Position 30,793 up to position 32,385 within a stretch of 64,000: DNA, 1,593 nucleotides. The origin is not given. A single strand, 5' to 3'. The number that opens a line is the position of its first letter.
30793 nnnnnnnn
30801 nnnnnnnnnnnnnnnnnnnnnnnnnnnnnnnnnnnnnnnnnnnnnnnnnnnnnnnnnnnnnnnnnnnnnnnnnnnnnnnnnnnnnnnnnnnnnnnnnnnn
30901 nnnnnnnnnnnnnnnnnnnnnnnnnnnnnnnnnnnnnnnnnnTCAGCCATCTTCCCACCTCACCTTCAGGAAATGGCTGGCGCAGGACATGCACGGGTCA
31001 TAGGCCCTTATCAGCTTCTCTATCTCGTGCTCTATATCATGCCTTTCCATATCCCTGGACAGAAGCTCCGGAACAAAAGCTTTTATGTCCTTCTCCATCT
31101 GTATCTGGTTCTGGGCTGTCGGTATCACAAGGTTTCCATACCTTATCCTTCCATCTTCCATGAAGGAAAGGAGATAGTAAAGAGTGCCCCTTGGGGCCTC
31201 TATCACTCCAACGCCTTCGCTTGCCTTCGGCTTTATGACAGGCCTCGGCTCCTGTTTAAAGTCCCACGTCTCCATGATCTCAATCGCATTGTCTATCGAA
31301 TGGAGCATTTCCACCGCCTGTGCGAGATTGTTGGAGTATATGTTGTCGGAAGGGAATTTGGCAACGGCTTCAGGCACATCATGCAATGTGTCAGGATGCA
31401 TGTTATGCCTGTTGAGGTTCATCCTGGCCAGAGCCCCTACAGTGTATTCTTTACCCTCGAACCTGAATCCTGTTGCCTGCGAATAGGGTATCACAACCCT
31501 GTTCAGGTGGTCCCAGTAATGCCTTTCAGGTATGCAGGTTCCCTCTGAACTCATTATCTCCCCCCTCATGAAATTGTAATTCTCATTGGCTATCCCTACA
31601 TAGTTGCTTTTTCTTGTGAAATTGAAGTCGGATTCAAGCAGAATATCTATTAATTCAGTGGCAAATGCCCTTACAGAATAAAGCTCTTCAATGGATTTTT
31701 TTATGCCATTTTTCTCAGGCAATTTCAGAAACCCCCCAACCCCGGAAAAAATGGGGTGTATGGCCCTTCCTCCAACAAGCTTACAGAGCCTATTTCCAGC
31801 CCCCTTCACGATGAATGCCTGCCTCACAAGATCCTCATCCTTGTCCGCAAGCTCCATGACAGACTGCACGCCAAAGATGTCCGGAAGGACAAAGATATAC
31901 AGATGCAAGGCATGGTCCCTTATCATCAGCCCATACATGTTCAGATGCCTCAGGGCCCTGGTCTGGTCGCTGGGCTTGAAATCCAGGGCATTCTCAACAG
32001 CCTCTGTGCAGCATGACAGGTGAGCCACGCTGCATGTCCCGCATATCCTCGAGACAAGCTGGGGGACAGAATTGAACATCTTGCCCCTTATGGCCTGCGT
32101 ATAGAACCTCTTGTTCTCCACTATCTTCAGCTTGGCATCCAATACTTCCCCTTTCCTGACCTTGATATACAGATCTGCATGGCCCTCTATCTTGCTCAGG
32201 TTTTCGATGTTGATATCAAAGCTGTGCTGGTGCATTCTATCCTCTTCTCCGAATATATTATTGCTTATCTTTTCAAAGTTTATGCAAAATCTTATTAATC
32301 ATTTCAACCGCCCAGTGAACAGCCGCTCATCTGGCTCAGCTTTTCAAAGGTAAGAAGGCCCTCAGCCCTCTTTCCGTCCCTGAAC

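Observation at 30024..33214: Minimal [NiFe]-hydrogenase genetically coupled to a thioredoxin-fold protein and a thioredoxin-reductase homologue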

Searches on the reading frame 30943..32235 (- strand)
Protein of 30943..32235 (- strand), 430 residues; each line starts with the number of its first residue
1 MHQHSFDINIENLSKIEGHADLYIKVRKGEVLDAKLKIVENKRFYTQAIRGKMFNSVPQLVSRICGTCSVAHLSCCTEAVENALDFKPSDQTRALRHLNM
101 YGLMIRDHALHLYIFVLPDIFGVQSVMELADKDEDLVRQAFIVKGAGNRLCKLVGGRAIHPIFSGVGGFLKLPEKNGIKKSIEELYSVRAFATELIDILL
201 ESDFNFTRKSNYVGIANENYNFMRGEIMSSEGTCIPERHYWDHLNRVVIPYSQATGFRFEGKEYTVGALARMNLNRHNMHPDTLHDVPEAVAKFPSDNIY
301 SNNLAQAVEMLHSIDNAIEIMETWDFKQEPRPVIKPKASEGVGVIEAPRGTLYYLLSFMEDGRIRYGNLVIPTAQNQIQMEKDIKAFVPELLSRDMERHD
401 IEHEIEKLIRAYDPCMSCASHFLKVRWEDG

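Call 3: search_protein_families(library=pfam, proteins=[window:30943-32235:-], max_evalue=0.01)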
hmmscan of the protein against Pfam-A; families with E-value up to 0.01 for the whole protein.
window:30943-32235:- (430 aa): 1 family
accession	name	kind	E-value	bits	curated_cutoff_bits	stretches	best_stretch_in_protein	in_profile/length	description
PF00374.24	NiFeSe_Hases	-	1.3e-27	97.4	25.8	2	250-421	320-508/508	Nickel-dependent hydrogenase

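Call 4: search_protein_families(library=ncbifam, proteins=[window:30943-32235:-], max_evalue=0.01)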
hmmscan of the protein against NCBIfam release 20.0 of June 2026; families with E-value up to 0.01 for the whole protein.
window:30943-32235:- (430 aa): 9 families
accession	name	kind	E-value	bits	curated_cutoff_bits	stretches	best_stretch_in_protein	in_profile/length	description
NF040828.1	sulfhyd_ShyA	equivalog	1.3e-78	264.8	700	1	8-424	3-414/415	NAD(P)-dependent hydrogenase/sulfhydrogenase 2 subunit alpha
NF040832.1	sulfhyd_HydA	equivalog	4.7e-66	223.7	880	1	8-424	5-425/426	NADPH-dependent hydrogenase/sulfhydrogenase 1 subunit alpha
NF041785.2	VhuA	equivalog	6.7e-40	136.9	800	1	8-386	4-411/418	F420-non-reducing hydrogenase Vhu subunit A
TIGR03295.1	frhA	equivalog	2.2e-36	125.7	392.5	1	8-425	5-399/412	coenzyme F420 hydrogenase subunit alpha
NF033181.1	NiFeSe_hydrog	equivalog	1.8e-35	122.8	600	2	251-426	328-500/507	nickel-dependent hydrogenase large subunit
NF045518.1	H2_NiFeSe_large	exception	3e-29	102.2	780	2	7-118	3-113/485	NiFeSe hydrogenase large subunit HysA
NF007778.0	PRK10467.1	equivalog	5.7e-18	64.5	969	2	7-128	4-124/567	hydrogenase 2 large subunit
NF007550.0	PRK10170.1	equivalog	7.9e-18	64.2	1101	2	331-423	491-584/597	Ni/Fe-hydrogenase large subunit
NF041786.2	VhuU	equivalog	6.2e-07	29.1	70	1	405-423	11-29/45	F420-non-reducing hydrogenase selenoprotein subunit VhuU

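Call 5: find_homologous_proteins(query=window:30943-32235:-, max_evalue=1e-10)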
Query window:30943-32235:- (430 aa): 7971 proteins with E <= 1e-10 among 8000 candidates; the best 120 are listed.
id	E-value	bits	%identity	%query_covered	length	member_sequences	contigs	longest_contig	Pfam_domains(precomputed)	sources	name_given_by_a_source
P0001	2.4e-293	990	100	100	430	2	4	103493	PF00374.25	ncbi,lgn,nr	ncbi:MAG: nickel-dependent hydrogenase large subunit [Candidatus Aenigmarchaeota archaeon]|nr:nickel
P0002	2.5e-180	618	63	100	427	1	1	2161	PF00374.25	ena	-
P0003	8.7e-180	616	64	99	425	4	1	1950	PF00374.25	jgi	jgi:coenzyme F420-reducing hydrogenase alpha subunit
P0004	4.9e-177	607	61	99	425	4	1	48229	PF00374.25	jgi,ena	-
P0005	1.4e-176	606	62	99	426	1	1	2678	PF00374.25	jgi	-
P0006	2.2e-176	605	62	99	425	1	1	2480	PF00374.25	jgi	-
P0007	5.9e-176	604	62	99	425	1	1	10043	PF00374.25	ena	-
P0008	7.2e-176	603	61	99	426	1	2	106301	PF00374.25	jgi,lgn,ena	-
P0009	5.3e-175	601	62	99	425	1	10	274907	PF00374.25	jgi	-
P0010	6.4e-175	600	61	99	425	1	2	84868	PF00374.25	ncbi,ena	-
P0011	8.3e-175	600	61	100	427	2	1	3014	PF00374.25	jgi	-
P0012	1.9e-174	599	60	99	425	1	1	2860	PF00374.25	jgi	jgi:coenzyme F420-reducing hydrogenase alpha subunit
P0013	4.1e-174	598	62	100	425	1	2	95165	PF00374.25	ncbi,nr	ncbi:MAG: nickel-dependent hydrogenase large subunit [Candidatus Aenigmarchaeota archaeon]|nr:nickel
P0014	5.2e-174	597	62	100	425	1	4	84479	PF00374.25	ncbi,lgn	ncbi:MAG: nickel-dependent hydrogenase large subunit [Candidatus Aenigmatarchaeota archaeon]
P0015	7.6e-174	597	60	100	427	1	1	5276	PF00374.25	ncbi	ncbi:Ni/Fe hydrogenase subunit alpha [Candidatus Aenigmatarchaeota archaeon]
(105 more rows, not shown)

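Call 9: find_related_loci(query=A1, collection=genome_contigs, flank=6000)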
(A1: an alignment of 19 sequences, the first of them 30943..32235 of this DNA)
Query A1 (430 aa) in genome_contigs; peptide patterns used: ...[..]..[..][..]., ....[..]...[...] (x = any residue, [..] = any of these).
599 stretches matched a pattern (row limit reached: there are more); 574 encode a relative of the query (tblastn E <= 1e-3); the best 80 are kept; 80 distinct loci.
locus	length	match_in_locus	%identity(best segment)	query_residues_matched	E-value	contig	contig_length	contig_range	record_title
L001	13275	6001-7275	61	1-428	0e+0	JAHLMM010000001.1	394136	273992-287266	MAG: Candidatus Aenigmatarchaeota archaeon isolate DRTY-6_1_bin_65 NODE_1_length_394136_cov_2.33442, whole genome shotgu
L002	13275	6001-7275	60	1-428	6e-180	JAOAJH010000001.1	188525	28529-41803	MAG: Candidatus Aenigmatarchaeota archaeon isolate SKW179 NODE_1_length_188525_cov_6.296915, whole genome shotgun sequen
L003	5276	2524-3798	60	1-428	0e+0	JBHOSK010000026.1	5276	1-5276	Candidatus Aenigmatarchaeota archaeon isolate SAG AM-311-K14 NODE_26_length_5276_cov_11.710400, whole genome shotgun seq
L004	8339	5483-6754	61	1-427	4e-178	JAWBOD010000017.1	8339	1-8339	MAG: Candidatus Aenigmatarchaeota archaeon isolate HHBFW-2_201803_bins_170 HHBFW-2_201803_bins_170_scaffold_17, whole ge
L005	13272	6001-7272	58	1-427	3e-175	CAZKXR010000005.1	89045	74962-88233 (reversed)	MAG TPA_asm: uncultured Nitrososphaera sp. isolate binchicken_co274_240 genome assembly, contig: NODE_649_length_89045_c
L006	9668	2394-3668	61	1-427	1e-174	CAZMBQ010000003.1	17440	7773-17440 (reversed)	MAG TPA_asm: uncultured archaeon isolate SRP141376_co2_348 genome assembly, contig: NODE_6599_length_17440_cov_3.660972,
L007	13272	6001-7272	59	1-427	2e-174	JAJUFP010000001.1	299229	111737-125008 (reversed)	MAG: Nitrososphaera sp. isolate bin14 k141_150218_length_299229_cov_39.6985, whole genome shotgun sequence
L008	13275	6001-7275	61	1-428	1e-174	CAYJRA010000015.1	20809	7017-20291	MAG TPA_asm: uncultured archaeon isolate ERP125453_co1_246 genome assembly, contig: NODE_2479_length_20809_cov_9.233690,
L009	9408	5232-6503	58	1-427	2e-174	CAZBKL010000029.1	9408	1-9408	MAG TPA_asm: uncultured archaeon isolate binchicken_co91_465 genome assembly, contig: NODE_9579_length_9408_cov_5.746392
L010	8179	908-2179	60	1-428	1e-173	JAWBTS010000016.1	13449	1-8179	MAG: Candidatus Aenigmatarchaeota archaeon isolate JZ-1_201709_bins_49 JZ-1_201709_bins_49_scaffold_16, whole genome sho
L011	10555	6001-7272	60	1-427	2e-173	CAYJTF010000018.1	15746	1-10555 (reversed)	MAG TPA_asm: uncultured archaeon isolate ERP125453_co1_357 genome assembly, contig: NODE_3855_length_15746_cov_6.577529,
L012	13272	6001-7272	60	1-428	2e-172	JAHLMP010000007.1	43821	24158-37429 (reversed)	MAG: Candidatus Aenigmatarchaeota archaeon isolate DRTY-6_2_bin_201 NODE_7_length_43821_cov_55.122, whole genome shotgun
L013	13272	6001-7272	59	1-427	1e-171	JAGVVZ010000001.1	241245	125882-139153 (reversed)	MAG: Candidatus Aenigmatarchaeota archaeon isolate RIFCSPHIGHO2_02_FULL_35_12 rifcsphigho2_02_scaffold_21, whole genome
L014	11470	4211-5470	60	6-427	2e-171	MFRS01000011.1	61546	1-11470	MAG: Candidatus Micrarchaeota archaeon RBG_16_49_10 RBG_16_scaffold_1838, whole genome shotgun sequence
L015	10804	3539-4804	59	1-427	2e-171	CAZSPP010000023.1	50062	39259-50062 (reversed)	MAG TPA_asm: uncultured archaeon isolate binchicken_co25_131 genome assembly, contig: k141_7363, whole genome shotgun se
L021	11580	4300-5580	56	1-429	2e-169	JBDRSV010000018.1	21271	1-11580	MAG: Candidatus Aenigmatarchaeota archaeon isolate MEGAHIT-group-3.35 k141_396042, whole genome shotgun sequence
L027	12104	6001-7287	56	1-427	6e-168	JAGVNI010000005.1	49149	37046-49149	MAG: archaeon isolate DeMMO3_13 c_000000035103, whole genome shotgun sequence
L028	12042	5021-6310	57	1-428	5e-168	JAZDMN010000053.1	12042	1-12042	MAG: Candidatus Micrarchaeota archaeon isolate MEGAHIT-group-0.655 k141_17707890, whole genome shotgun sequence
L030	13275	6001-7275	56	1-427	2e-167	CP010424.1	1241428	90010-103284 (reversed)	MAG: archaeon GW2011_AR10 chromosome, complete genome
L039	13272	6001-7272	56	1-427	5e-165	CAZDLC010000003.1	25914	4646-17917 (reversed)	MAG TPA_asm: uncultured archaeon isolate SRP104967_co2_24 genome assembly, contig: NODE_979_length_25914_cov_14.383464,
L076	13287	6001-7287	55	4-429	1e-159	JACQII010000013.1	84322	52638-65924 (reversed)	MAG: Candidatus Aenigmatarchaeota archaeon isolate NC_groundwater_1121_Ag_S-0.1um_63_48 S_p1_S3_coassembly_k141_1920669,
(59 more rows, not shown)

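Call 37: find_homologous_proteins(query=L076:4541-5989:+, max_evalue=1e-30)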
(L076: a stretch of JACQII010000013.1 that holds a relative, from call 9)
Query L076:4541-5989:+ (483 aa): 1994 proteins with E <= 1e-30 among 8000 candidates; the best 120 are listed.
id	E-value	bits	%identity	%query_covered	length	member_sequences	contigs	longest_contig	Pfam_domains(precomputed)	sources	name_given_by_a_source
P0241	0.0e+0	1080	100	100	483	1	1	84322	PF01266.31,PF07992.21,PF00070.34,PF13738.13,PF01058.30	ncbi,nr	ncbi:MAG: FAD-dependent oxidoreductase [Candidatus Aenigmarchaeota archaeon]|nr:FAD-dependent oxidor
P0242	3.0e-266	901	81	100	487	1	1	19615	PF07992.21,PF13738.13,PF01058.30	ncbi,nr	ncbi:MAG: FAD-dependent oxidoreductase [Candidatus Aenigmarchaeota archaeon]|nr:FAD-dependent oxidor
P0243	7.3e-212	722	65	100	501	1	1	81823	PF01946.24,PF01266.31,PF13241.13,PF00890.31,PF07992.21,PF13738.13,PF03486.21,PF01058.30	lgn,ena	-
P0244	2.4e-211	720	64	100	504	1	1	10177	PF01266.31,PF00890.31,PF07992.21,PF13738.13,PF01058.30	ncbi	-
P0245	1.3e-210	718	66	100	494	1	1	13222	PF01266.31,PF00890.31,PF07992.21,PF13738.13,PF01058.30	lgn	-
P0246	3.8e-210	716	64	100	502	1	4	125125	PF07992.21,PF13738.13,PF03486.21,PF13454.13,PF01058.30,PF01134.29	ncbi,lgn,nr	ncbi:MAG: FAD-dependent oxidoreductase [Candidatus Aenigmarchaeota archaeon]|nr:FAD-dependent oxidor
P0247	5.4e-210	716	64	100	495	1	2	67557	PF00890.31,PF07992.21,PF00070.34,PF13738.13,PF03486.21,PF01058.30,PF05834.19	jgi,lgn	jgi:thioredoxin reductase (NADPH)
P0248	1.6e-208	711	65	99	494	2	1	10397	PF00890.31,PF07992.21,PF13738.13,PF01058.30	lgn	-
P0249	3.4e-204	697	61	99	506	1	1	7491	PF00890.31,PF07992.21,PF13738.13,PF01058.30,PF01134.29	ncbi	-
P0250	1.2e-203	695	63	100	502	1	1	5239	PF01266.31,PF00890.31,PF07992.21,PF00070.34,PF13738.13,PF01058.30,PF01134.29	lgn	-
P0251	1.5e-196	672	62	100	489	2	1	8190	PF07992.21,PF13738.13,PF01058.30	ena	-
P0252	2.0e-196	671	61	100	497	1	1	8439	PF01266.31,PF13434.13,PF00890.31,PF07992.21,PF13738.13,PF03486.21,PF01058.30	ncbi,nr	ncbi:FAD-dependent oxidoreductase [archaeon]|nr:FAD-dependent oxidoreductase [archaeon]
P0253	6.5e-195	666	60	100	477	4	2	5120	PF07992.21,PF13738.13,PF01058.30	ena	-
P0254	6.5e-195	666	59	100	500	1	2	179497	PF00890.31,PF07992.21,PF13738.13,PF03486.21,PF01058.30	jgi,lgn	jgi:thioredoxin reductase (NADPH)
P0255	1.6e-194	665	61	100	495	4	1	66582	PF01266.31,PF13241.13,PF00890.31,PF07992.21,PF00070.34,PF13738.13,PF13454.13,PF01058.30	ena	-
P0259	2.4e-187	641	64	64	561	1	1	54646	PF07992.21,PF13738.13,PF03486.21,PF01058.30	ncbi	-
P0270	2.2e-126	440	65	64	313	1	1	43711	PF00890.31,PF07992.21,PF00070.34,PF13738.13,PF03486.21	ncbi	-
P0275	3.2e-107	377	57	62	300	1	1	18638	PF01266.31,PF13434.13,PF00890.31,PF07992.21,PF00070.34,PF13738.13,PF03486.21,PF13454.13,PF01134.29,PF12831.14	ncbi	-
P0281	8.0e-102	359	53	63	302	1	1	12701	PF01266.31,PF13434.13,PF13241.13,PF00890.31,PF07992.21,PF00070.34,PF13738.13,PF03486.21,PF01134.29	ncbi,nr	ncbi:Sulfide dehydrogenase subunit alpha [uncultured archaeon]|nr:Sulfide dehydrogenase subunit alph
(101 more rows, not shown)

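Call 44: find_encoding_contigs(protein=P0246, flank=6000, max_places=2)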
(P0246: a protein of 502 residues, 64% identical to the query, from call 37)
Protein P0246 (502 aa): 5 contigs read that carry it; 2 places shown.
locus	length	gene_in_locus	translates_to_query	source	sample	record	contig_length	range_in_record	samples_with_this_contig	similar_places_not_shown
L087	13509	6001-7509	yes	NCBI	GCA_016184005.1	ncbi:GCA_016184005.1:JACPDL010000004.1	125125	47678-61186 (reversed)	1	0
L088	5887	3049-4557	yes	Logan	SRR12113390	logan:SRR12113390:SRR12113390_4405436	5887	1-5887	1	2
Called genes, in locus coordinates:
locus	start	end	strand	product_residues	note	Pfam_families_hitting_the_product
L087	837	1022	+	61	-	-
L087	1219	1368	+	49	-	-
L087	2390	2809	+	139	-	-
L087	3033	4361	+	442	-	PF00939:Na_sulph_symp, PF03600:CitMHS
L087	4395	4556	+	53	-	PF01455:HupF_HypC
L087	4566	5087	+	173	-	PF19927:DUF6390 (faint)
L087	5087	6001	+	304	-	PF00892:EamA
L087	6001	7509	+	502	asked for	PF01134:GIDA (faint), PF03486:HI0933_like (faint), PF07992:Pyr_redox_2, PF13454:NAD_binding_9 (faint), PF13738:Pyr_redox_3, PF01058:Oxidored_q6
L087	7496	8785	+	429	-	PF00374:NiFeSe_Hases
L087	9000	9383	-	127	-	-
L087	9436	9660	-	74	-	PF13459:Fer4_15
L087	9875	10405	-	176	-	PF02566:OsmC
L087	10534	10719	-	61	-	-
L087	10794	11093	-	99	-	-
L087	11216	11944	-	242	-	PF13462:Thioredoxin_4, PF01323:DSBA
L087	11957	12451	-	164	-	PF24034:DUF7343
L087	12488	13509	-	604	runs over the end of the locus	PF00324:AA_permease, PF03845:Spore_permease (weak), PF13520:AA_permease_2, PF00571:CBS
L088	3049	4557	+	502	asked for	PF01134:GIDA (faint), PF03486:HI0933_like (faint), PF07992:Pyr_redox_2, PF13454:NAD_binding_9 (faint), PF13738:Pyr_redox_3, PF01058:Oxidored_q6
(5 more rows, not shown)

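Call 45: find_encoding_contigs(protein=P0254, flank=6000, max_places=2)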
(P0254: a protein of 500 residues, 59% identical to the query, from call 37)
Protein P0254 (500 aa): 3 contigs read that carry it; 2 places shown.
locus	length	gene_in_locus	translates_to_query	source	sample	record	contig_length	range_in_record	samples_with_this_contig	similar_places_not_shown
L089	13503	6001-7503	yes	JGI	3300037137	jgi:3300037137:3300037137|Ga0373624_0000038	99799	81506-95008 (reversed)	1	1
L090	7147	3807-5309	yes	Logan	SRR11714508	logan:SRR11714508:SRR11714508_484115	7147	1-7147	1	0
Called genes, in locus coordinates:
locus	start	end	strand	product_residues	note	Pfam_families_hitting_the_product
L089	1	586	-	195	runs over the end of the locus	PF01300:Sua5_yciO_yrdC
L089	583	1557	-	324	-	PF00814:TsaD, PF22521:HypF_C_2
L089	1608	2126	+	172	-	PF14512:TM1586_NiRdase, PF00881:Nitroreductase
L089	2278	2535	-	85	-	PF01599:Ribosomal_S27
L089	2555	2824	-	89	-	PF01282:Ribosomal_S24e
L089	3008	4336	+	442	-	PF00939:Na_sulph_symp, PF03600:CitMHS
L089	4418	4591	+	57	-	PF01455:HupF_HypC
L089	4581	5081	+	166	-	-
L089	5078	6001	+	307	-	PF00892:EamA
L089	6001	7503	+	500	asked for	PF00890:FAD_binding_2 (faint), PF03486:HI0933_like (faint), PF07992:Pyr_redox_2, PF13738:Pyr_redox_3, PF01058:Oxidored_q6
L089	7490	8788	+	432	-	PF00374:NiFeSe_Hases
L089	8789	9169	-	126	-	PF01750:HycI (weak)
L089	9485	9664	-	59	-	PF06093:Spt4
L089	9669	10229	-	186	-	PF03876:SHS2_Rpb7-N, PF00575:S1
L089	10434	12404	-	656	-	PF03030:H_PPase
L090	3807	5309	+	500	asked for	PF00890:FAD_binding_2 (faint), PF03486:HI0933_like (faint), PF07992:Pyr_redox_2, PF13738:Pyr_redox_3, PF01058:Oxidored_q6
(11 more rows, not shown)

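Call 46: find_encoding_contigs(protein=P0259, flank=6000, max_places=2)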
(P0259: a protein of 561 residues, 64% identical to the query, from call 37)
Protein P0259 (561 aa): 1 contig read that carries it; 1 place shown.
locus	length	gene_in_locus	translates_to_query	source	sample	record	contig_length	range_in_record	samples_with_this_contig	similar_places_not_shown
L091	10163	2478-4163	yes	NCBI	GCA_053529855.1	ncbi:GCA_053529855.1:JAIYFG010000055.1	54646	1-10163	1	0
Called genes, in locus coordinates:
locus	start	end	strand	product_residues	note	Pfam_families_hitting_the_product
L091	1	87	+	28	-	?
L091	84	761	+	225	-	PF02463:SMC_N (faint), PF00005:ABC_tran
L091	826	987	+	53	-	PF01455:HupF_HypC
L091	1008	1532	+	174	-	PF19927:DUF6390 (faint), PF01455:HupF_HypC (weak)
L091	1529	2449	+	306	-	PF00892:EamA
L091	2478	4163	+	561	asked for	PF03486:HI0933_like (faint), PF07992:Pyr_redox_2, PF13738:Pyr_redox_3, PF01058:Oxidored_q6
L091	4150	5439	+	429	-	PF00374:NiFeSe_Hases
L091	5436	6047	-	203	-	-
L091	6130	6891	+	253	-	PF01978:TrmB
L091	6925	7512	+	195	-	PF12802:MarR_2 (weak), PF01909:NTP_transf_2 (weak), PF18765:Polbeta (weak)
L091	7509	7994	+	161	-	-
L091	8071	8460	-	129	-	-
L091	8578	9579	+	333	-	PF00215:OMPdecase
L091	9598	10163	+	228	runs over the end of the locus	-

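Call 54: search_solved_structures(query=window:30943-32235:-, max_evalue=1e-10)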
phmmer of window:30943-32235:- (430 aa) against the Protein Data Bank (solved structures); distinct sequences matched with E-value up to 1e-10: 65 (the best 60 are shown).
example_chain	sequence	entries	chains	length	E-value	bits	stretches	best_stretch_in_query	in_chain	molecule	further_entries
9nez_D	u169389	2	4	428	1.4e-62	215.3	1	7-424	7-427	Sulfhydrogenase 1 subunit alpha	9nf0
9e15_B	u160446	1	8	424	7.9e-62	212.8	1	7-421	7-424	Sulfhydrogenase 1 subunit alpha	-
9e1j_B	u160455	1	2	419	1.1e-61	212.4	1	8-421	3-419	Sulfhydrogenase 1 subunit alpha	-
5yxy_A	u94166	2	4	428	1.6e-61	211.8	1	7-423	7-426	Cytosolic NiFe-hydrogenase, alpha subunit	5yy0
5odc_F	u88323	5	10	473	1.4e-42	149.4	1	8-423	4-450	Methyl-viologen reducing hydrogenase subunit A | Methyl-viologen reducing hydrogenase, subunit A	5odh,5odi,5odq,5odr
7t2r_D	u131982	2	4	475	1.4e-39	139.5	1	6-422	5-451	NiFe hydrogenase large subunit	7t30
9sw2_F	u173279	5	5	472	3.7e-37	131.6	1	8-423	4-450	F420-non-reducing hydrogenase subunit A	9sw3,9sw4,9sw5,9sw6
9sfi_g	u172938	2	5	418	1.7e-33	119.5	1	8-385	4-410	Coenzyme F420-reducing hydrogenase, alpha subunit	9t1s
5xf9_D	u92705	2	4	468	1.9e-32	116.1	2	8-172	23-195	NAD-reducing hydrogenase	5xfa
3zfs_A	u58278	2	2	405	9.5e-26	94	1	10-171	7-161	F420-REDUCING HYDROGENASE, SUBUNIT ALPHA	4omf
4ci0_A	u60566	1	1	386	2.1e-24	89.5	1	10-171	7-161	F420-REDUCING HYDROGENASE, SUBUNIT ALPHA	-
9r51_A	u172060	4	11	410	8.6e-22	80.9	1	10-176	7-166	F420-reducing [NiFe]-hydrogenase from Methanothermococcus thermolithotrophicus subunit alp | F420-reducing [NiFe]-hydrogenase from Methanothermococcus thermolit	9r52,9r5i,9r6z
5jsu_B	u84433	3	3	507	6.9e-21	78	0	8-191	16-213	Periplasmic [NiFeSe] hydrogenase, large subunit, selenocysteine-containing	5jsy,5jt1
6qgt_A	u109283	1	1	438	2.9e-20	75.9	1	10-171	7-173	F420-reducing hydrogenase, subunit alpha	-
6qgr_A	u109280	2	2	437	3e-20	75.9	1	10-171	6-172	Coenzyme F420 hydrogenase subunit alpha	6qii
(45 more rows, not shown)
